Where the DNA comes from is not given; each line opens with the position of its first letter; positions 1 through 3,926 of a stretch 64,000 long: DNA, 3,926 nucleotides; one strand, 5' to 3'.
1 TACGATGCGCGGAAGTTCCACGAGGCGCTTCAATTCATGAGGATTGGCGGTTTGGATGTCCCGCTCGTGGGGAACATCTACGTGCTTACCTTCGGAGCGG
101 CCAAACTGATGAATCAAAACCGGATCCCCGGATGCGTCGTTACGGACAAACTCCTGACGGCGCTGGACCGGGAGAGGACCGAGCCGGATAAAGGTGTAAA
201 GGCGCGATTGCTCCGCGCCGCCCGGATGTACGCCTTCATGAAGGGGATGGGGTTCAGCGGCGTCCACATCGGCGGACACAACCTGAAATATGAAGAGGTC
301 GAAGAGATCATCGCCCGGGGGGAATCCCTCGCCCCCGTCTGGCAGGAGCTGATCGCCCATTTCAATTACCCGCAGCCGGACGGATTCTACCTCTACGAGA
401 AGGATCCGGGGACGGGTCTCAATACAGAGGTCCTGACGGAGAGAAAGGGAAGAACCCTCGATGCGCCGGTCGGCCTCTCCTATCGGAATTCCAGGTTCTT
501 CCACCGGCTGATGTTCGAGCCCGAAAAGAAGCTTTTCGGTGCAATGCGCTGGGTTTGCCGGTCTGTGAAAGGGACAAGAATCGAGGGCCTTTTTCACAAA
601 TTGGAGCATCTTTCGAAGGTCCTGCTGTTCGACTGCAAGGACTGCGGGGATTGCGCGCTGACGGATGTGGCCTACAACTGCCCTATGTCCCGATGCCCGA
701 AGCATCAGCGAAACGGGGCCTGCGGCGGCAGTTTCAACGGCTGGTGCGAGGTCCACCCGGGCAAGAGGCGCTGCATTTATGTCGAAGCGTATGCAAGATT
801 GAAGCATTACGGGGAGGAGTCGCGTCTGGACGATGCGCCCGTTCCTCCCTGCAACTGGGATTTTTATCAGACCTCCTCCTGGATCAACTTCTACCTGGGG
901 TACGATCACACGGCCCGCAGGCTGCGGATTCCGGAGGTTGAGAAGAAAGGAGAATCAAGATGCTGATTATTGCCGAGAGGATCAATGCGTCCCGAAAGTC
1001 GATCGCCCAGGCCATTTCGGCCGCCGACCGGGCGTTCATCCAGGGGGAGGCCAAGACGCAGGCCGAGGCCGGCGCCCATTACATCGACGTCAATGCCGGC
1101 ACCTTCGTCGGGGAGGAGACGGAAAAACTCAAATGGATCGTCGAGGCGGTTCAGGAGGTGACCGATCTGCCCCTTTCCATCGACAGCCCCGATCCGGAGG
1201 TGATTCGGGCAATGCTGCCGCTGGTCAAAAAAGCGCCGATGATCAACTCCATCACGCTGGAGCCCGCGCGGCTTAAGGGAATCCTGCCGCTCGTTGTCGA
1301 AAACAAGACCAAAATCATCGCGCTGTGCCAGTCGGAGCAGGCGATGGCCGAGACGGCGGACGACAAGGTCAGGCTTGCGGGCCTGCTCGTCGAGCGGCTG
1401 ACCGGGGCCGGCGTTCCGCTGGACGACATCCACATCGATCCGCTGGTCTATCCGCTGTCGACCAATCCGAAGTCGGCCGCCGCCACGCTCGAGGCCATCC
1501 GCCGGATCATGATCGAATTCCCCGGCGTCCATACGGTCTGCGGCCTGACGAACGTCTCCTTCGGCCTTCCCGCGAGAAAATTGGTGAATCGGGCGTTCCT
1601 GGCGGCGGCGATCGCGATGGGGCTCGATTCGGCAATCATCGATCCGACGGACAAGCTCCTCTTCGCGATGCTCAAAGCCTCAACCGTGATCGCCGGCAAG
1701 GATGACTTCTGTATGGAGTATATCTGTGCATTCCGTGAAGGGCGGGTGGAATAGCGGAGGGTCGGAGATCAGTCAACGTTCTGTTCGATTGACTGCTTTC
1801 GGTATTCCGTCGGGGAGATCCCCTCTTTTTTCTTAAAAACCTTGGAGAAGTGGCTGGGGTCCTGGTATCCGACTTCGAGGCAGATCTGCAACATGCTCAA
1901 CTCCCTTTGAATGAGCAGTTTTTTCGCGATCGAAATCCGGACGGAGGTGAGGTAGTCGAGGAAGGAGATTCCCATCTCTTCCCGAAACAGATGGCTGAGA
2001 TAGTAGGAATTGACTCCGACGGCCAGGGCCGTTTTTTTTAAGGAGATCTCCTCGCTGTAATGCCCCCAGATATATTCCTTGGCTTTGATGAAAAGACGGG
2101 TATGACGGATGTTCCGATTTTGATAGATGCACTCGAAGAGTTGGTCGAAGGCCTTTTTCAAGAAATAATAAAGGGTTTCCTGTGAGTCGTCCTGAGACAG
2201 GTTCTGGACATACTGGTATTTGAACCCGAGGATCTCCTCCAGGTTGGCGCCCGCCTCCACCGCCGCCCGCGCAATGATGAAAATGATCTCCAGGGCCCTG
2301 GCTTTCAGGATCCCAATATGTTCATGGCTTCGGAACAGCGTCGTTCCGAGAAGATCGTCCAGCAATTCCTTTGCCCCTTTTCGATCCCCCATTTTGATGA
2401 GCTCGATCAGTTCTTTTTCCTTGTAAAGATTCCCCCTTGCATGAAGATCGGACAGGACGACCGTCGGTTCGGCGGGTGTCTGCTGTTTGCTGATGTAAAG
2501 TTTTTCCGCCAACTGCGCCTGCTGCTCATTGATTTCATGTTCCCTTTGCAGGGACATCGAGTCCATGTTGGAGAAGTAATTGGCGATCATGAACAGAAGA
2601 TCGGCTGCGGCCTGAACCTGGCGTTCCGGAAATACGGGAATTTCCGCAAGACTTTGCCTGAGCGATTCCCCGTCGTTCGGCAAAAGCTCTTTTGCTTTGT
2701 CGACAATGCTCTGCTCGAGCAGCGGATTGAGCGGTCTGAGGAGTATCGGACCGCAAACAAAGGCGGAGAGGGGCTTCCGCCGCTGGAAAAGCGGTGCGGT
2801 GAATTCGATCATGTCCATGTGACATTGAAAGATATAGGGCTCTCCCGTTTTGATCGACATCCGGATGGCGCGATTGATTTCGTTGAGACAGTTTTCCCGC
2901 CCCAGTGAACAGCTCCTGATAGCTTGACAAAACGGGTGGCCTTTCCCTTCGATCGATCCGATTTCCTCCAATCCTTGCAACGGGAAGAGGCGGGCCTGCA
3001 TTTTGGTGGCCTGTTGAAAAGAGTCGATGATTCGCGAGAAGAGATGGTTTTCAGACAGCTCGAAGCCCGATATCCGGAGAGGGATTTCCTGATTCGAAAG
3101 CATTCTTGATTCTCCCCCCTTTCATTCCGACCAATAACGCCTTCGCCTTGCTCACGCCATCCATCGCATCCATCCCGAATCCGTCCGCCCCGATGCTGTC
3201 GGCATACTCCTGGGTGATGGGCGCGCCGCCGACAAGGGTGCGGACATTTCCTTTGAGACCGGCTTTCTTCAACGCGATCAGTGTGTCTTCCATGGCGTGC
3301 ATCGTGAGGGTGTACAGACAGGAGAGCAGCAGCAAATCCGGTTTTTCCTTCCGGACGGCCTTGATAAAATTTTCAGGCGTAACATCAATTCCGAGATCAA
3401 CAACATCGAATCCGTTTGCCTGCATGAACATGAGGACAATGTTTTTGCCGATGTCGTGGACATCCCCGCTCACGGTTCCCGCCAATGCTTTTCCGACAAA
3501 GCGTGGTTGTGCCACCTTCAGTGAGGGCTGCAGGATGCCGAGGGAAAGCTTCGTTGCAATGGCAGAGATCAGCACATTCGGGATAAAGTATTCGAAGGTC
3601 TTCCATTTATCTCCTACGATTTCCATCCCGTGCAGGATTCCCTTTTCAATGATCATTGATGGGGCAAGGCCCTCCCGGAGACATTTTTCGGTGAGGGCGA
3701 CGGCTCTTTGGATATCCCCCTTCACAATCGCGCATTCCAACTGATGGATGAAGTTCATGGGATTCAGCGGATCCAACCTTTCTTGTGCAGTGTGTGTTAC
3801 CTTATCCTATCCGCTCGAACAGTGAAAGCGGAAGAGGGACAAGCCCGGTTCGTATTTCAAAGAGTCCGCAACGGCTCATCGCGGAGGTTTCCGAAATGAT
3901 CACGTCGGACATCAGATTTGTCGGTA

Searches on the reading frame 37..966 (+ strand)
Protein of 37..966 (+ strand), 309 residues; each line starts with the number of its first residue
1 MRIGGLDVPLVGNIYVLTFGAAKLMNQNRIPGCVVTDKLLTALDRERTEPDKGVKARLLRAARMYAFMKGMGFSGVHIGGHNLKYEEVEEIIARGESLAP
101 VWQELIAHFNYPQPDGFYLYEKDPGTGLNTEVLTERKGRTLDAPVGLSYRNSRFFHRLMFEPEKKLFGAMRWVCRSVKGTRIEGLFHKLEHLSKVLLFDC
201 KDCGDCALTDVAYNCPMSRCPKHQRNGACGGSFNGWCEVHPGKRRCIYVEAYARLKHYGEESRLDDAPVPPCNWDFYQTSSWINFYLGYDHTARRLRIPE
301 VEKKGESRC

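Call 58: search_protein_families(library=pfam, proteins=[window:37-966:+], max_evalue=0.00001)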
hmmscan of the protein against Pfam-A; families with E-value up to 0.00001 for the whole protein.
window:37-966:+ (309 aa): 1 family
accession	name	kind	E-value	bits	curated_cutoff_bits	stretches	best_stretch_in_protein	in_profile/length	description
PF12225.13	DUF5981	-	2.3e-28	98.2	23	1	183-274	5-94/95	Methylene-tetrahydrofolate reductase C terminal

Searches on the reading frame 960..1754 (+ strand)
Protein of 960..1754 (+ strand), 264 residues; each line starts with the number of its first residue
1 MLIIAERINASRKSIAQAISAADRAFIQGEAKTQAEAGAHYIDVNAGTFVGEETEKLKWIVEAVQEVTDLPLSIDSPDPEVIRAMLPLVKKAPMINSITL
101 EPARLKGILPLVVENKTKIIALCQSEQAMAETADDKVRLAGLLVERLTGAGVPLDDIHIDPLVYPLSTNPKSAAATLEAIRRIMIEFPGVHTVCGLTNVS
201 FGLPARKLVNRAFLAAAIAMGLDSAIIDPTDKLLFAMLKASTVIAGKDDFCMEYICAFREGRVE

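Call 58: search_protein_families(library=pfam, proteins=[window:960-1754:+], max_evalue=0.00001)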
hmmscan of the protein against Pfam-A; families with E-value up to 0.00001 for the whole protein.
window:960-1754:+ (264 aa): 2 families
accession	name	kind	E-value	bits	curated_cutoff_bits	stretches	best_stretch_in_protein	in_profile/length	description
PF00809.28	Pterin_bind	-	7.1e-22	78.7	25.5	1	6-227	2-243/244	Pterin binding enzyme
PF03599.22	CdhD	-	2.4e-08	33.6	24.8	1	50-186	78-201/387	CO dehydrogenase/acetyl-CoA synthase delta subunit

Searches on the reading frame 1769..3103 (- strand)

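Call 58: search_protein_families(library=pfam, proteins=[window:1769-3103:-], max_evalue=0.00001)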
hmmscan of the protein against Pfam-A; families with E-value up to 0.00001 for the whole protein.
window:1769-3103:- (444 aa): 3 families
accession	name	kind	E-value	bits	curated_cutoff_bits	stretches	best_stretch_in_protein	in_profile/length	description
PF10114.15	PocR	-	2.6e-29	102.5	23.9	1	20-180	6-160/162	Sensory domain found in PocR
PF12833.13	HTH_18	-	8e-25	87.4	33.6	1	359-437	2-80/80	Helix-turn-helix domain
PF00165.29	HTH_AraC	-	2.1e-21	76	26.6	2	398-436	2-42/42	Bacterial regulatory helix-turn-helix proteins, AraC family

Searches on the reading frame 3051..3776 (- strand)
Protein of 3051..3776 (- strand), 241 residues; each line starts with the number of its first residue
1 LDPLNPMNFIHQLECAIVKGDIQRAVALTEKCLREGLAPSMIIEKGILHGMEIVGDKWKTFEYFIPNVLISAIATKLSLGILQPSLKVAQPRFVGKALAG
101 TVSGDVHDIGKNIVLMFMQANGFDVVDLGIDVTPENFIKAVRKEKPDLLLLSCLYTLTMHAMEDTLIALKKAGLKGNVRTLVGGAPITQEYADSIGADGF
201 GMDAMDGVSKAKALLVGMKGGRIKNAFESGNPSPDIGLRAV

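Call 58: search_protein_families(library=pfam, proteins=[window:3051-3776:-], max_evalue=0.00001)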
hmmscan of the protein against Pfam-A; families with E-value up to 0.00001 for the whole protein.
window:3051-3776:- (241 aa): 2 families
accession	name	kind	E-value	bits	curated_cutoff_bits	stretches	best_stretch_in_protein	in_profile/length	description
PF02310.24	B12-binding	-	3.8e-25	88.5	32.1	1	96-206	2-118/121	B12 binding domain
PF02607.22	B12-binding_2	-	5.2e-16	59.1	23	1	11-82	3-73/74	B12 binding domain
